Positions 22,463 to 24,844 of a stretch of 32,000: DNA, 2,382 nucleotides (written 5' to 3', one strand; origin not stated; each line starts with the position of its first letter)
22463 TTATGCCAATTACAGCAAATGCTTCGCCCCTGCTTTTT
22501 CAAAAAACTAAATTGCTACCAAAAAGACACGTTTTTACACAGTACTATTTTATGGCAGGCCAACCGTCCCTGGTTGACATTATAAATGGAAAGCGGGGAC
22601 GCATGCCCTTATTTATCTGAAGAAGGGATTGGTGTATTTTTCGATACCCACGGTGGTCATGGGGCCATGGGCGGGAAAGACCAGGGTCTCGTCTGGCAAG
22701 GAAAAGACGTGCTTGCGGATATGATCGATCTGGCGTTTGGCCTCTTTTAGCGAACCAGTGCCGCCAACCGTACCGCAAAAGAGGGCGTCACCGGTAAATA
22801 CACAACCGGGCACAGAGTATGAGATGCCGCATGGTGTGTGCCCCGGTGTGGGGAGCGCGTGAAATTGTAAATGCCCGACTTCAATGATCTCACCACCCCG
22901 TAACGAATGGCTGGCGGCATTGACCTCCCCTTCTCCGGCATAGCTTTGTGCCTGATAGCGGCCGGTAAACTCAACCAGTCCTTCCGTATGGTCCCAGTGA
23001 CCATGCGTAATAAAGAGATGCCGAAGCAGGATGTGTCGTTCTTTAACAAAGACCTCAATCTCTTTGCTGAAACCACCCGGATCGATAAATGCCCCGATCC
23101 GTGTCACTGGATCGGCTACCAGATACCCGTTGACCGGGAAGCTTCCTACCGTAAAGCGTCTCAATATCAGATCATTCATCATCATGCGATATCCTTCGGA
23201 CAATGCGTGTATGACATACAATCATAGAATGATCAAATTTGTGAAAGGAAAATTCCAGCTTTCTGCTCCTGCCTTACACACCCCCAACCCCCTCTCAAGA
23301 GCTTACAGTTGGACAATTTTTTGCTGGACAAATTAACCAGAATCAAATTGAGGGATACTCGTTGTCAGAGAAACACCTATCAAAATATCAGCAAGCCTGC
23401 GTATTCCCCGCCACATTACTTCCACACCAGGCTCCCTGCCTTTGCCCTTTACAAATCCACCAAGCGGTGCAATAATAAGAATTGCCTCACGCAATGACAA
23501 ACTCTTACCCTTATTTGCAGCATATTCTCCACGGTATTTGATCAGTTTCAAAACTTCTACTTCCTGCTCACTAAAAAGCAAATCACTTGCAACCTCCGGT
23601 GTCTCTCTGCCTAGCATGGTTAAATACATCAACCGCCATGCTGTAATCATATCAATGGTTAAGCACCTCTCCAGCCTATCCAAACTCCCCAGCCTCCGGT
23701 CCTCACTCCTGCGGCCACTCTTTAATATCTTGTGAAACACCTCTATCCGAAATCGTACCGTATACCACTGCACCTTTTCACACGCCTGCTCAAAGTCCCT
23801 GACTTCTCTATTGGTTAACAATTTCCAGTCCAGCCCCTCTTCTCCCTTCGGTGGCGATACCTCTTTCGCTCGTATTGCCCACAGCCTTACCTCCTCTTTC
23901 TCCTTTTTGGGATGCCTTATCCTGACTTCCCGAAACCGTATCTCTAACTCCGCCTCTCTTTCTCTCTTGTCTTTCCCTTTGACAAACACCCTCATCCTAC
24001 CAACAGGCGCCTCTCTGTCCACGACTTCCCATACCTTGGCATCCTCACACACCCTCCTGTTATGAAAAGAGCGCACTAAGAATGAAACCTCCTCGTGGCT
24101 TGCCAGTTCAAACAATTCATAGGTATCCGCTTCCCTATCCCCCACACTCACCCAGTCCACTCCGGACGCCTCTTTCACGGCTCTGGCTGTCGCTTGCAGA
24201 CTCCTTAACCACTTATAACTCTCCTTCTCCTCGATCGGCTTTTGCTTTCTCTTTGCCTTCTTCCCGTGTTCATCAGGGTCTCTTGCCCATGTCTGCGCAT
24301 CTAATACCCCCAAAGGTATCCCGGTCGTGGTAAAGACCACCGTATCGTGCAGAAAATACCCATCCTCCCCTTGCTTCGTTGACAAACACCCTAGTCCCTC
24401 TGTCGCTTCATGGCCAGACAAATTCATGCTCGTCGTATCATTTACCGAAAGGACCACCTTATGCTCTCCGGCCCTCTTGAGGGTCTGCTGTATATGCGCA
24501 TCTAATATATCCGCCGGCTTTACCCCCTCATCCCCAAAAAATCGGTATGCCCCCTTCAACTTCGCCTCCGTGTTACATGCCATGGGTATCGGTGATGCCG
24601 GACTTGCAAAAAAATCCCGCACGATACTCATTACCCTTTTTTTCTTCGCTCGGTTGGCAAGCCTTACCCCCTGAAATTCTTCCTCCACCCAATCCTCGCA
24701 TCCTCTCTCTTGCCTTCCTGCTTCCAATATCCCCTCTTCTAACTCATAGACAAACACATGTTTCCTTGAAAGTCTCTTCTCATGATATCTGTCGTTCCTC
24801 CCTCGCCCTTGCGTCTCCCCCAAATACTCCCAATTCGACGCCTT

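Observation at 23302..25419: Tn5-like IS whose transposase is fused to a DUF4338 / DruA-like domain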

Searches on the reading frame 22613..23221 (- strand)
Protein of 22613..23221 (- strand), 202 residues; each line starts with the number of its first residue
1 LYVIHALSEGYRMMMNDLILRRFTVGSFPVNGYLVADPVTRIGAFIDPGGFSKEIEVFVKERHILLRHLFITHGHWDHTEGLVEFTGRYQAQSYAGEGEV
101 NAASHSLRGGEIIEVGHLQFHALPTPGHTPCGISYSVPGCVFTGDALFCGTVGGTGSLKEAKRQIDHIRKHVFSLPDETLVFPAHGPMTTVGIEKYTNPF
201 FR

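Call 69: search_protein_families(library=pfam, proteins=[window:22613-23221:-], max_evalue=0.001)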
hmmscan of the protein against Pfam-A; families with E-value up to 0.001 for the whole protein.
window:22613-23221:- (202 aa): 1 family
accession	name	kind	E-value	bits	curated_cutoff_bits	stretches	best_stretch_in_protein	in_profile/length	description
PF00753.33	Lactamase_B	-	4.8e-12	46.7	22.7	1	29-185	5-196/196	Metallo-beta-lactamase superfamily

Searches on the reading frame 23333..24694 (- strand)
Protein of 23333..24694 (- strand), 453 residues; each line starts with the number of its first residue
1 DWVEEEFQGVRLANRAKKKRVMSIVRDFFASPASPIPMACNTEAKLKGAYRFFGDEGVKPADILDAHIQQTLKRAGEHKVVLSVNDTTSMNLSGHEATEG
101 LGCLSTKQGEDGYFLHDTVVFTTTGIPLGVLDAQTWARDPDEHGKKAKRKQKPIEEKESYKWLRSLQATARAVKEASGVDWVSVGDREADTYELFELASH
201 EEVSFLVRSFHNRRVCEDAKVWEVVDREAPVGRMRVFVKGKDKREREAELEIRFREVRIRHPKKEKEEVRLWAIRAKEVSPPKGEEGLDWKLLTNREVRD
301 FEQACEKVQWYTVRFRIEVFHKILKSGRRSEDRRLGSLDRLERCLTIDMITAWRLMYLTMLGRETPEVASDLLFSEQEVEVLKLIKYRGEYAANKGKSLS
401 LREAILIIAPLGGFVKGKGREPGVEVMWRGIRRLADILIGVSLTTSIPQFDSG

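Call 79: search_solved_structures(query=window:23333-24694:-, max_evalue=0.001, show_alignments=1)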
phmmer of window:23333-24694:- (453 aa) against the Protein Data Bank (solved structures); distinct sequences matched with E-value up to 0.001: 6.
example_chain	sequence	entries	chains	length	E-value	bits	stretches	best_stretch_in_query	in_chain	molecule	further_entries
1mus_A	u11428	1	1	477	2.2e-38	135.5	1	1-436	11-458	Tn5 transposase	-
4dm0_A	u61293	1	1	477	2.5e-38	135.3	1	1-436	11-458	Transposase for transposon Tn5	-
1mm8_A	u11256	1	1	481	2.6e-38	135.3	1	1-436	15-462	Tn5 Transposase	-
3ecp_A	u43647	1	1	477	2.7e-38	135.2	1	1-436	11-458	Tn5 transposase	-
1muh_A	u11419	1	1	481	2.8e-38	135.2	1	1-436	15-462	Tn5 transposase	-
1b7e_A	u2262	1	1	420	9.1e-36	126.9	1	47-436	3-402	PROTEIN (TRANSPOSASE INHIBITOR PROTEIN FROM TN5)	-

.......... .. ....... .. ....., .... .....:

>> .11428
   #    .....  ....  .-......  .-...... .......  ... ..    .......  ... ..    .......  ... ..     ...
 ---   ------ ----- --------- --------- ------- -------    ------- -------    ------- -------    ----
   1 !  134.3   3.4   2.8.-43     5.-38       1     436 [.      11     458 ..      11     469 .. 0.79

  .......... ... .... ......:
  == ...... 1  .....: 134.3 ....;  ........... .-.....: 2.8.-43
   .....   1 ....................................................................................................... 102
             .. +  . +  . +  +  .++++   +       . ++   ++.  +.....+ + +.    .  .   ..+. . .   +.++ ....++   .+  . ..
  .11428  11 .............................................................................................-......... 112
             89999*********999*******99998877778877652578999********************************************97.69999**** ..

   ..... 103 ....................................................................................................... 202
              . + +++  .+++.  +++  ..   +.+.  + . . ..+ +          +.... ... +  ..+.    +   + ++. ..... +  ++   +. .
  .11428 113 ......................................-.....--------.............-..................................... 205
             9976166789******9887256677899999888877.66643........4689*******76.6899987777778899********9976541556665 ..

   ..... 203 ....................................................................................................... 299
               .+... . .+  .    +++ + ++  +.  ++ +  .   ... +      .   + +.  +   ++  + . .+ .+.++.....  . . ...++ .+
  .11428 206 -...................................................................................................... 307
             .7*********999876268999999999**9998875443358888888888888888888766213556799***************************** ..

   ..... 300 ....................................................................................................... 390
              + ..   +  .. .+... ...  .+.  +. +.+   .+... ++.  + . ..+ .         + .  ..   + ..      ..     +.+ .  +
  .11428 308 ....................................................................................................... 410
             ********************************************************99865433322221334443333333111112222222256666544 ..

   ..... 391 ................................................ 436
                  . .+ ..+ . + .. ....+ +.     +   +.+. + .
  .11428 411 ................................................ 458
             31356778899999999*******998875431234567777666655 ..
